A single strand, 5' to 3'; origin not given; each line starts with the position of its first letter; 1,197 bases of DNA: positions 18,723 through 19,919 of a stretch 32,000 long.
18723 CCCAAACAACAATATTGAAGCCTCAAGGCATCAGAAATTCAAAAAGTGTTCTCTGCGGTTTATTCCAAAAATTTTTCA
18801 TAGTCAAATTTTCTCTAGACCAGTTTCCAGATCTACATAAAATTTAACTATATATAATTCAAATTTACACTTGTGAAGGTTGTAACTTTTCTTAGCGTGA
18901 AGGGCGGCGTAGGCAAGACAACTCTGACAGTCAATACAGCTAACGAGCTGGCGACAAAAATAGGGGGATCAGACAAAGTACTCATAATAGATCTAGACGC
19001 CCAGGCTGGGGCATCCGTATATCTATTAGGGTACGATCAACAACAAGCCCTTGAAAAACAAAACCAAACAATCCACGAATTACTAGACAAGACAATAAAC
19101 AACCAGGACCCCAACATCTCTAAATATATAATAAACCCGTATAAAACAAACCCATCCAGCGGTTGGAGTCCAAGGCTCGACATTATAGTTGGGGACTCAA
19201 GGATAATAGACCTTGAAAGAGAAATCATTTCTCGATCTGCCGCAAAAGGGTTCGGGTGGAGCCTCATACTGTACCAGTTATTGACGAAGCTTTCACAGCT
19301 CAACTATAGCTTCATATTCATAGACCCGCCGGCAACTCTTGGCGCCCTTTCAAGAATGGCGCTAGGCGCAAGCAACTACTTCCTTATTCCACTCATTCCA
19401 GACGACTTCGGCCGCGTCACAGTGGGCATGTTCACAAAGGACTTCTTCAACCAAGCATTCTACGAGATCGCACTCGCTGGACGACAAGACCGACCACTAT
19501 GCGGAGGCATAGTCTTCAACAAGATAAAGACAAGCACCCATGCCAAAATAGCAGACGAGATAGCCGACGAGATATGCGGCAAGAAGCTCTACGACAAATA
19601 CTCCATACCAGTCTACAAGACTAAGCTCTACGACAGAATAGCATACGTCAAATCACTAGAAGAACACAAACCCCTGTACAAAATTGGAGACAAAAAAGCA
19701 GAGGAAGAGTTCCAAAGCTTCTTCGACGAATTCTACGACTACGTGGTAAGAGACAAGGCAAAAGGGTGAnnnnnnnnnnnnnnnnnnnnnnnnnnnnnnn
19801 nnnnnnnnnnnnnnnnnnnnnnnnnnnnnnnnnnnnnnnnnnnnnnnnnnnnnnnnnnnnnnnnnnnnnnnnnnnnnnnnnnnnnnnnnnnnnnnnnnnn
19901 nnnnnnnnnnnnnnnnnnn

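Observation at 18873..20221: Translationally coupled ParA-like ATPase plus Hjc-like PD-(D/E)xK protein between tRNA-Arg and the CRISPR array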

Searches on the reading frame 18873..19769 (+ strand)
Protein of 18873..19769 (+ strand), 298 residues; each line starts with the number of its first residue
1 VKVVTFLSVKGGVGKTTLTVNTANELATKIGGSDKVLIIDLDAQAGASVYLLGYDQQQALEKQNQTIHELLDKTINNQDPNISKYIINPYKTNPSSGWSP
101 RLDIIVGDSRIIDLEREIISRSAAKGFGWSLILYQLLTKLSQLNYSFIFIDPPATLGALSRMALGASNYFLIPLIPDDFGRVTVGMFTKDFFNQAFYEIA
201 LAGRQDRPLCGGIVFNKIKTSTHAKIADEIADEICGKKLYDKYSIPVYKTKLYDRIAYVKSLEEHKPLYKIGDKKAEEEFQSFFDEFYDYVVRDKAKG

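Call 4: search_protein_families(library=pfam, proteins=[window:18873-19769:+], max_evalue=1)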
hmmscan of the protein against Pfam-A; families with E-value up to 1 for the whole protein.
window:18873-19769:+ (298 aa): 11 families
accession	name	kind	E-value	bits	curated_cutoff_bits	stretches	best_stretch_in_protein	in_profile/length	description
PF13614.12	AAA_31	-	8.7e-25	88.1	27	1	1-180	1-153/177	AAA domain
PF01656.29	CbiA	-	2.4e-13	50.5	25.4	1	5-93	2-86/125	CobQ/CobB/MinD/ParA nucleotide binding domain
PF10609.15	ParA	-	1.4e-06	28.4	27.1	1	2-64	4-63/246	NUBPL iron-transfer P-loop NTPase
PF02374.21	ArsA_ATPase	-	0.00086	19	24.3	1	5-42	4-38/305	Anion-transporting ATPase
PF06564.18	CBP_BcsQ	-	0.0082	16.1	21.3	1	1-43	1-40/234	Cellulose biosynthesis protein BcsQ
PF00142.24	Fer4_NifH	-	0.009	15.9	25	1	10-61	8-57/271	4Fe-4S iron sulfur cluster binding proteins, NifH/frxC family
PF09140.17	MipZ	-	0.011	15.5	20.7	1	3-48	2-44/262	ATPase MipZ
PF07015.17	VirC1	-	0.02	14.7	24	1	1-29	1-29/231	VirC1 protein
PF02562.22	PhoH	-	0.036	14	27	1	4-78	21-94/205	PhoH-like protein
PF13245.12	AAA_19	-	0.1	13.2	25.1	1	6-77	15-78/134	AAA domain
PF13481.12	AAA_25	-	0.21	11.6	27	1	3-57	34-84/195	AAA domain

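Call 5: search_protein_families(library=ncbifam, proteins=[window:18873-19769:+], max_evalue=1)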
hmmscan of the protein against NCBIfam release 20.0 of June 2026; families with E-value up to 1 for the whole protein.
window:18873-19769:+ (298 aa): 25 families
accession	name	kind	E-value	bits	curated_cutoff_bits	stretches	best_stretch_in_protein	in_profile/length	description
NF041546.1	ParA_partition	equivalog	2.3e-19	69.8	180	2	3-52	1-47/203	ParA family partition ATPase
NF047398.1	AAA_KGGVGR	domain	8.6e-12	45.8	90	1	1-151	2-148/190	KGGVGR-motif variant AAA ATPase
TIGR03453.1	partition_RepA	equivalog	7.6e-11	41.5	348.45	1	2-177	105-267/387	plasmid partitioning protein RepA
NF041283.1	PrgP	equivalog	2.1e-08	33.8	400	1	3-169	4-148/297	ParA superfamily DNA segregation protein PrgP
TIGR03371.1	cellulose_yhjQ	equivalog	1.3e-07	31.4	157.85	1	1-45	1-42/246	cellulose biosynthesis protein BcsQ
TIGR01969.1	minD_arch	subfamily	8.6e-07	28.4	201.75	1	3-71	2-61/251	cell division ATPase MinD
TIGR01968.1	minD_bact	equivalog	1.1e-05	24.9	212.9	1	2-43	2-40/261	septum site-determining protein MinD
NF041136.1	MrpORP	equivalog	5.1e-05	22.7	450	1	3-66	7-67/365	iron-sulfur cluster carrier protein MrpORP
NF010443.0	PRK13869.1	subfamily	7.8e-05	21.6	446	1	2-176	122-283/405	plasmid-partitioning protein RepA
TIGR01287.1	nifH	equivalog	8.6e-05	22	394.35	1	9-60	7-55/275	nitrogenase iron protein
NF008079.0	PRK10818.1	equivalog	0.00075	18.9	508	1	3-44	4-42/270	septum site-determining protein MinD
NF008669.0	PRK11670.1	equivalog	0.0015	17.5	348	1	3-71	109-174/369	iron-sulfur cluster carrier protein ApbC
TIGR00345.1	GET3_arsA_TRC40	subfamily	0.0043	16.6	135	1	6-42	1-34/299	TRC40/GET3/ArsA family transport-energizing ATPase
TIGR04291.1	arsen_driv_ArsA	equivalog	0.0054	15.5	650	1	6-82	7-75/565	arsenical pump-driving ATPase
NF010259.0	PRK13705.1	equivalog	0.012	14.6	725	1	3-173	108-263/388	plasmid-partitioning protein SopA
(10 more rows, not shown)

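Call 19: find_homologous_proteins(query=window:18873-19766:+, max_evalue=1e-10)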
Query window:18873-19766:+ (298 aa): 89 proteins with E <= 1e-10 among 2448 candidates.
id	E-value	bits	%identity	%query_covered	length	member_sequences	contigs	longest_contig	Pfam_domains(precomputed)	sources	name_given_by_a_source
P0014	3.4e-190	648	98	100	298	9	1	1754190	PF10609.16,PF01656.30,PF13614.13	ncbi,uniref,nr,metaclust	ncbi:ParA family protein [Thermofilum adornatum]|uniref:ParA family protein n=1 Tax=Thermofilum ador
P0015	4.7e-190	648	98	100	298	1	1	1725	PF10609.16,PF01656.30,PF13614.13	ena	-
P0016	4.3e-187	638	97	100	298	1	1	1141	PF10609.16,PF01656.30,PF13614.13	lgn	-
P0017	1.0e-186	637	97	100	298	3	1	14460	PF10609.16,PF01656.30,PF13614.13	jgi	jgi:chromosome partitioning protein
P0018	1.1e-186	637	97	100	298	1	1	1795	PF10609.16,PF01656.30,PF13614.13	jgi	jgi:chromosome partitioning protein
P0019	2.7e-186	636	96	100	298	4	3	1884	PF10609.16,PF01656.30,PF13614.13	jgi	-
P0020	9.0e-186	634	97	100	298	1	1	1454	PF10609.16,PF01656.30,PF13614.13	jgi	jgi:chromosome partitioning protein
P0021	2.1e-185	633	97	100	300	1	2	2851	PF10609.16,PF01656.30,PF13614.13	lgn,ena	-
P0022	5.2e-185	631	96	100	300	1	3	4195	PF10609.16,PF01656.30,PF13614.13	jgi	-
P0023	5.7e-183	625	95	100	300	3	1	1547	PF10609.16,PF01656.30,PF13614.13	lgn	-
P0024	2.5e-163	560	90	100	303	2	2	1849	PF10609.16,PF01656.30,PF13614.13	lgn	-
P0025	4.5e-161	553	82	100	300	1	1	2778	PF10609.16,PF01656.30,PF13614.13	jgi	jgi:chromosome partitioning protein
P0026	9.7e-108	378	58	100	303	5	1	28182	PF10609.16,PF01656.30,PF13614.13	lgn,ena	-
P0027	1.1e-106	374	58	100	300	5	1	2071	PF10609.16,PF01656.30,PF13614.13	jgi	jgi:chromosome partitioning protein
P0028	1.6e-106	374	57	100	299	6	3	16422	PF10609.16,PF01656.30,PF13614.13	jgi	jgi:chromosome partitioning protein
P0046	3.2e-94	333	51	99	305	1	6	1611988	PF01656.30,PF13614.13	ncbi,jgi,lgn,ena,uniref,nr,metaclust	ncbi:MAG: ParA family protein [Infirmifilum sp.]|jgi:chromosome partitioning protein|uniref:AAA doma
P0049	4.5e-90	320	52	99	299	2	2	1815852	PF10609.16,PF01656.30,PF13614.13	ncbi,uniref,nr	ncbi:ParA family protein [Thermofilum pendens]|uniref:Partition protein, ParA-like protein n=1 Tax=T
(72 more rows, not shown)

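Call 20: find_encoding_contigs(protein=P0049, flank=7000, max_places=2)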
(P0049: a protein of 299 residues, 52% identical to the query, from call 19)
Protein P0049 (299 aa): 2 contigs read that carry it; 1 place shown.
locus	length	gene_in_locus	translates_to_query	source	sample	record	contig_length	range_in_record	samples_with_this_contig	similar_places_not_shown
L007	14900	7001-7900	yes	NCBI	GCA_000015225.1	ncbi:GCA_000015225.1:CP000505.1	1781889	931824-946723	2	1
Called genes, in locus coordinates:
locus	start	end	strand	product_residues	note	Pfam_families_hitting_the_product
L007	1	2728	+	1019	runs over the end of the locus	PF04465:DUF499 (faint)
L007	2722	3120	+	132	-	-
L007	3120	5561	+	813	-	PF00176:SNF2-rel_dom, PF00270:DEAD (faint), PF04851:ResIII, PF00271:Helicase_C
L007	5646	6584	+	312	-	PF01435:Peptidase_M48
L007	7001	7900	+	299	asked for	PF01656:CbiA, PF10609:ParA (weak), PF13614:AAA_31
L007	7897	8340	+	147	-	-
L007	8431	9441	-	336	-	PF28175:T4SS_LegC2C7 (faint), PF06156:YabA (faint), PF14712:Snapin_Pallidin (faint), PF12644:DUF3782, PF07788:PDDEXK_10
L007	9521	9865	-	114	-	PF23025:YbjQ_2, PF01906:YbjQ_1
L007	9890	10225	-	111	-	PF01909:NTP_transf_2, PF18765:Polbeta (faint)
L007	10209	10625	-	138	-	PF05168:HEPN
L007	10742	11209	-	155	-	-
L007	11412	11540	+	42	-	-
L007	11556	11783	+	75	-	-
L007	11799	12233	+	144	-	PF02579:Nitro_FeMo-Co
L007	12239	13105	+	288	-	PF01656:CbiA, PF10609:ParA (weak), PF13614:AAA_31 (faint), PF00037:Fer4 (weak), PF12837:Fer4_6 (faint), PF12838:Fer4_7, PF14697:Fer4_21 (weak), PF00037:Fer4 (weak), +1 more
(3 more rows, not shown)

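Call 21: find_encoding_contigs(protein=P0046, flank=7000, max_places=2)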
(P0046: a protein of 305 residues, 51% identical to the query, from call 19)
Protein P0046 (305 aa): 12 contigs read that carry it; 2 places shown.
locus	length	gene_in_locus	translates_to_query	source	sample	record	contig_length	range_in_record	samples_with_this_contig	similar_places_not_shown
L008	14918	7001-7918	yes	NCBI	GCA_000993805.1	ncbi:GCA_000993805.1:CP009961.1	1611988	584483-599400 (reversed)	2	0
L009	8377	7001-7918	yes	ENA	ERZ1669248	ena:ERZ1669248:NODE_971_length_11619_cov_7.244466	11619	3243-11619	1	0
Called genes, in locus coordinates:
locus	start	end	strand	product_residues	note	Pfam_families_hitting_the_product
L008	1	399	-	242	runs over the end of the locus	PF01061:ABC2_membrane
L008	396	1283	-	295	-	PF00005:ABC_tran, PF13304:AAA_21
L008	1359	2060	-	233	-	PF02634:FdhD-NarQ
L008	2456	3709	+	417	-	PF00082:Peptidase_S8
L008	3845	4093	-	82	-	PF04014:MazE_antitoxin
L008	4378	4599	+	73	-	PF02697:VAPB_antitox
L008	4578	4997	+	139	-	PF01850:PIN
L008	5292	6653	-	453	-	-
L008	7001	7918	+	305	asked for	PF01656:CbiA, PF13614:AAA_31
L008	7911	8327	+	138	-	-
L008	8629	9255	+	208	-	-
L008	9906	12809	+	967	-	PF19773:DUF6259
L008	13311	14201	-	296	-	-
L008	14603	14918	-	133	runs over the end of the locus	PF01850:PIN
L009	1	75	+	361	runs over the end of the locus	PF00126:HTH_1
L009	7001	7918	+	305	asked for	PF01656:CbiA, PF13614:AAA_31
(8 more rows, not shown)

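Call 22: find_encoding_contigs(protein=P0014, flank=7000, max_places=2)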
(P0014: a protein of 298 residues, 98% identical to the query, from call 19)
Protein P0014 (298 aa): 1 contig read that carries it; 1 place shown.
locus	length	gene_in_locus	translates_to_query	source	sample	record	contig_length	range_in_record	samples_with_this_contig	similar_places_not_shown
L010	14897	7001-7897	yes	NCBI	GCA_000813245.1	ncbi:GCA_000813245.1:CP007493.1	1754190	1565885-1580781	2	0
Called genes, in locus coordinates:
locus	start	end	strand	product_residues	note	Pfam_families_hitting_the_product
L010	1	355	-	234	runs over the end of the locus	PF00696:AA_kinase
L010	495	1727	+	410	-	PF03463:eRF1_1, PF18854:baeRF_family10, PF03464:eRF1_2, PF18859:acVLRF1, PF03465:eRF1_3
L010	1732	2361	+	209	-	PF01170:UPF0020 (weak), PF03602:Cons_hypoth95, PF05175:MTS, PF13847:Methyltransf_31, PF08241:Methyltransf_11 (weak), PF13649:Methyltransf_25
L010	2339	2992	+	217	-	-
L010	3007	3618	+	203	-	PF09840:DUF2067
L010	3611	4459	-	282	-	PF01513:NAD_kinase, PF20143:NAD_kinase_C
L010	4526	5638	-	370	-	PF06745:ATPase, PF13481:AAA_25 (weak)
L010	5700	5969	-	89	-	PF09341:Pcc1 (weak)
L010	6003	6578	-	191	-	-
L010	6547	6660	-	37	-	-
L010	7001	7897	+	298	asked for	PF01656:CbiA, PF10609:ParA (weak), PF13614:AAA_31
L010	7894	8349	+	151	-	-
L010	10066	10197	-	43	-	-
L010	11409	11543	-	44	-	-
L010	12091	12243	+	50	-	-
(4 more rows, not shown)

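Call 39: search_solved_structures(query=window:18873-19766:+, max_evalue=0.00001)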
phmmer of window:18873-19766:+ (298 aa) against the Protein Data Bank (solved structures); distinct sequences matched with E-value up to 0.00001: 2.
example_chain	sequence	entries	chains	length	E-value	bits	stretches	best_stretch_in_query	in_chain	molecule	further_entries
3k9g_A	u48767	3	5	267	6.5e-08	35.3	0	2-76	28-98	PF-32 protein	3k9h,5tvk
6iub_A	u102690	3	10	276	1.5e-06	30.8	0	3-178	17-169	SpoOJ regulator (Soj)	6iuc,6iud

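Call 40: search_protein_families(library=padloc, proteins=[window:18873-19766:+], max_evalue=0.1)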
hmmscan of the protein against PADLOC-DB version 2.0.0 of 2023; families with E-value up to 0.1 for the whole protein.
window:18873-19766:+ (298 aa): 3 families
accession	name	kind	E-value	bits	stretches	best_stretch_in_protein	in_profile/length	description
PDLC04559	PDC-M28B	-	3.4e-08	31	1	3-57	130-182/438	-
PDLC00915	TRIP13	-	0.0071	13.8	1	4-70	65-129/302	TRIP13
PDLC04560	PDC-M28B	-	0.023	12.1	1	3-52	16-62/327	-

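Call 41: search_protein_families(library=phrogs, proteins=[window:18873-19766:+], max_evalue=0.1)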
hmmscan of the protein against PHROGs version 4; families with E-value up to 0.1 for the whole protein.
window:18873-19766:+ (298 aa): 2 families
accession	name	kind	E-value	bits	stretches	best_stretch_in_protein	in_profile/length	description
phrog_164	-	DNA, RNA and nucleotide metabolism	3.1e-39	136.4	1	1-294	224-476/500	ParA-like partition protein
phrog_33790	-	unknown function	0.089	14.2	0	260-295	18-51/87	-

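Call 60: search_solved_structures(query=window:18873-19766:+, max_evalue=0.01)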
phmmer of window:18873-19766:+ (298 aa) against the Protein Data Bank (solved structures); distinct sequences matched with E-value up to 0.01: 23.
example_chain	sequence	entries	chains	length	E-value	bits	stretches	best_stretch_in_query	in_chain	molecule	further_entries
3k9g_A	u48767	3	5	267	6.5e-08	35.3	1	2-76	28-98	PF-32 protein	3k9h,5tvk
6iub_A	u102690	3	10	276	1.5e-06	30.8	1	3-178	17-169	SpoOJ regulator (Soj)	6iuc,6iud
8jmj_A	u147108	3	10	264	1.7e-05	27.4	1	3-178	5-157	SpoOJ regulator (Soj)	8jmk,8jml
3pg5_A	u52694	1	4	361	2.2e-05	27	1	1-60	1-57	Uncharacterized protein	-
5k5z_A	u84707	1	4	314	2.8e-05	26.7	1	2-248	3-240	ParA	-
8ray_B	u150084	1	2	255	3e-05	26.6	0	3-53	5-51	ParA family protein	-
5u1j_B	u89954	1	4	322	3.2e-05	26.5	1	2-248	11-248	Uncharacterized protein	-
4dzz_A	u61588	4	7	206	3.6e-05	26.3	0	1-45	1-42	Plasmid partitioning protein ParF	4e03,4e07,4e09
5u1g_D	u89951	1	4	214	4.1e-05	26.2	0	1-45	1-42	ParA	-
4pfs_A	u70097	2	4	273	9.8e-05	24.9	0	3-69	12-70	Cobyrinic Acid a,c-diamide synthase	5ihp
5if9_A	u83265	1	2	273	9.9e-05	24.9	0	3-69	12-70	Cobyrinic Acid a,c-diamide synthase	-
3ez9_A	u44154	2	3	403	0.00018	24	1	3-177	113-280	ParA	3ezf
3ez7_A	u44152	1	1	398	0.00022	23.7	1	4-177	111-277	Plasmid partition protein A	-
7dut_A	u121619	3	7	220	0.00028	23.4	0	3-50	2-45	SOJ protein (Soj)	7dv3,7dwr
3ez2_A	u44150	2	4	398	0.0003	23.3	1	4-177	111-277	Plasmid partition protein A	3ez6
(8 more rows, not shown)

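Call 90: predict_structure(alignment_id=A6)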
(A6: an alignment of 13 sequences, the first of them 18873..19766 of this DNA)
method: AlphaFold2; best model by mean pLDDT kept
length: 298 residues; sequences in the alignment: 13
mean_pLDDT: 89.8   pTM: 0.91
mean pLDDT of the five models: 89.8, 88.5, 88.0, 87.9, 87.3
residues with pLDDT >= 90: 197; 70-90: 89; 50-70: 12; < 50: 0
segments of 3 or more residues with pLDDT < 50: none
pLDDT, mean of each block of 10 residues (from residue 1): 90 88 97 95 87 94 94 87 95 94 94 80 62 89 95 88 93 89 75 85 86 93 93 88 90 93 94 95 98 93
secondary structure, 60 per line:
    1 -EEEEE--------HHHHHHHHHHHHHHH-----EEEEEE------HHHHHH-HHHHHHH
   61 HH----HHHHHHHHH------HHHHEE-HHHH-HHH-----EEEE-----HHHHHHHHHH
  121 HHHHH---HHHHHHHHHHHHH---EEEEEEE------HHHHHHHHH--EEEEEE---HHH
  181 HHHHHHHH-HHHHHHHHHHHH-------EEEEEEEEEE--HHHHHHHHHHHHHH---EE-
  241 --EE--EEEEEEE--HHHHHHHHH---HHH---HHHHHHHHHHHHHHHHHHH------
elements in order: E2-6 H15-29 E35-40 H47-52 H54-62 H67-75 H82-85 H89-92 E102-105 H111-125 H129-141 E145-151 H158-166 E169-174 H178-188 H190-201 E209-218 H221-234 E247-253 H256-264 H274-292

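Call 93: fold_search(model_id=the predicted structure, library=pdb)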
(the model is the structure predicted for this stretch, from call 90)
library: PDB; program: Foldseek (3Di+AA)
matches with E <= 10: 781; with E <= 0.001: 181
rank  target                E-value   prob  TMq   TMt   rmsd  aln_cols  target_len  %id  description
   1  9a6n_A                6.6e-12  1.00  0.68  0.80   4.0       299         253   22  Integrative model of SOJ-NRDR by crosslinking MS and deep learning (released 2024-09-18)
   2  6iub_A                1.2e-11  1.00  0.70  0.78   4.9       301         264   20  Structure of Helicobacter pylori Soj protein (released 2019-02-13)
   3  8ray_B                2.0e-11  1.00  0.68  0.80   3.9       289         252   23  ParA in complex with ATP (released 2025-03-26)
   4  6non_B                4.0e-11  1.00  0.70  0.82   3.6       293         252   18  Structure of Cyanthece apo McdA (released 2019-04-24)
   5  8jml_B                4.8e-11  1.00  0.71  0.80   4.9       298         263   21  Structure of Helicobacter pylori Soj protein mutant, D41A (released 2024-05-29)
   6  8ray_A                4.8e-11  1.00  0.68  0.79   4.1       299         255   23  ParA in complex with ATP (released 2025-03-26)
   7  8jmj_A                6.8e-11  1.00  0.71  0.79   4.7       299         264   21  Structure of Helicobacter pylori Soj-DNA-Spo0J complex (released 2024-05-29)
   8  6nop_B                1.2e-10  1.00  0.70  0.79   3.6       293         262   17  Structure of Cyanothece McdA(D38A)-ATP complex (released 2019-04-24)
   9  2bek_A                2.9e-10  1.00  0.71  0.85   3.3       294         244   17  Structure of the bacterial chromosome segregation protein Soj (released 2005-01-12)
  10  6nop_A                2.9e-10  1.00  0.71  0.80   3.7       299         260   16  Structure of Cyanothece McdA(D38A)-ATP complex (released 2019-04-24)
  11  2bek_B                3.3e-10  1.00  0.69  0.83   3.3       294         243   16  Structure of the bacterial chromosome segregation protein Soj (released 2005-01-12)
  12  2oze                  3.5e-10  1.00  0.68  0.71   4.6       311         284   20  The Crystal structure of Delta protein of pSM19035 from Streptoccocus pyogenes (released 2008-03-11)
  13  7npe_B                4.4e-10  1.00  0.70  0.53   5.6       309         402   16  Vibrio cholerae ParA2-ADP (released 2021-07-21)
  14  5u1j_D                4.4e-10  1.00  0.68  0.70   5.0       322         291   22  Structure of pNOB8 ParA bound to nonspecific DNA (released 2017-04-19)
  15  1hyq                  4.4e-10  1.00  0.56  0.70   5.9       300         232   18  MIND BACTERIAL CELL DIVISION REGULATOR FROM A. FULGIDUS (released 2001-03-14)
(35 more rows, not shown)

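Call 97: search_dna_similar(query=window:18873-19766:+, collection=phages, mode=protein, max_evalue=0.00001, max_rows=10)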
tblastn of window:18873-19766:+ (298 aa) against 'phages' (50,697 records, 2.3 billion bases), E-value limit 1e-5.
Records with a match: 13; places in all: 13; records where one place covers at least 80% of the query: 5.
Best place of each record, by identity: <60% 13.
By first word of the organism name: Bacteriophage 4; Acinetobacter 2; Lactobacillus 2; Bacillus 1; Lactococcus 1; Proteobacteria 1; Clostridioides 1; Streptococcus 1.
By host as written in the record: - 6; Lactobacillus sp. 2; Bacillus sp. C30 1; Lactococcus garvieae strain TB25 1; Silvanigrella aquatica Nonnen-W8red 1; Clostridioides difficile ST632 1; Streptococcus acidominimus ATCC_51725 1.
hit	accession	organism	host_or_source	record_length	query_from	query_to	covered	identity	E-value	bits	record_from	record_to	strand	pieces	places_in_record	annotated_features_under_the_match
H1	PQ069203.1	Bacillus phage C30-2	Bacillus sp. C30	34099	10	285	93%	26.8%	2e-9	64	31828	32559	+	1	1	record has no annotation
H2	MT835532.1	Bacteriophage sp.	human fecal samples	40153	2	277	93%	26.5%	9e-7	56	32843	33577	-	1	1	record has no annotation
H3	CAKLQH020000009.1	Acinetobacter phage MD-2021a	not known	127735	10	287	93%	25.9%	5e-8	60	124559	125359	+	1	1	soj_1: ATPase domain-containing protein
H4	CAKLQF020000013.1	Acinetobacter phage MD-2021a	not known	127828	10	287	93%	25.9%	5e-8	60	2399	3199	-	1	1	soj_2: ATPase domain-containing protein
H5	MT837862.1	Bacteriophage sp.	human fecal samples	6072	2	270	90%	23.4%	3e-6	54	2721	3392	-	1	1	record has no annotation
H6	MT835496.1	Bacteriophage sp.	human fecal samples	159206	3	219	73%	28.9%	2e-7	58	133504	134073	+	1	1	record has no annotation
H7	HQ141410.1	Lactobacillus phage LF1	Lactobacillus sp.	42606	2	215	72%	28.7%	1e-11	71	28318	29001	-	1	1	chromosome partitioning ATPase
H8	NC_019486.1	Lactobacillus phage LF1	Lactobacillus sp.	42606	2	215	72%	28.7%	1e-11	71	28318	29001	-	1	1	ParA-like partition protein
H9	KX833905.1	Lactococcus phage PLg-TB25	Lactococcus garvieae strain TB25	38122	2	189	63%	31.6%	4e-15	81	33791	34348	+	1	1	hypothetical protein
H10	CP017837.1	Proteobacteria phage MWH-Nonnen-W8red 2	Silvanigrella aquatica Nonnen-W8red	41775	3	177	59%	33.0%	2e-9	64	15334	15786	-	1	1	record has no annotation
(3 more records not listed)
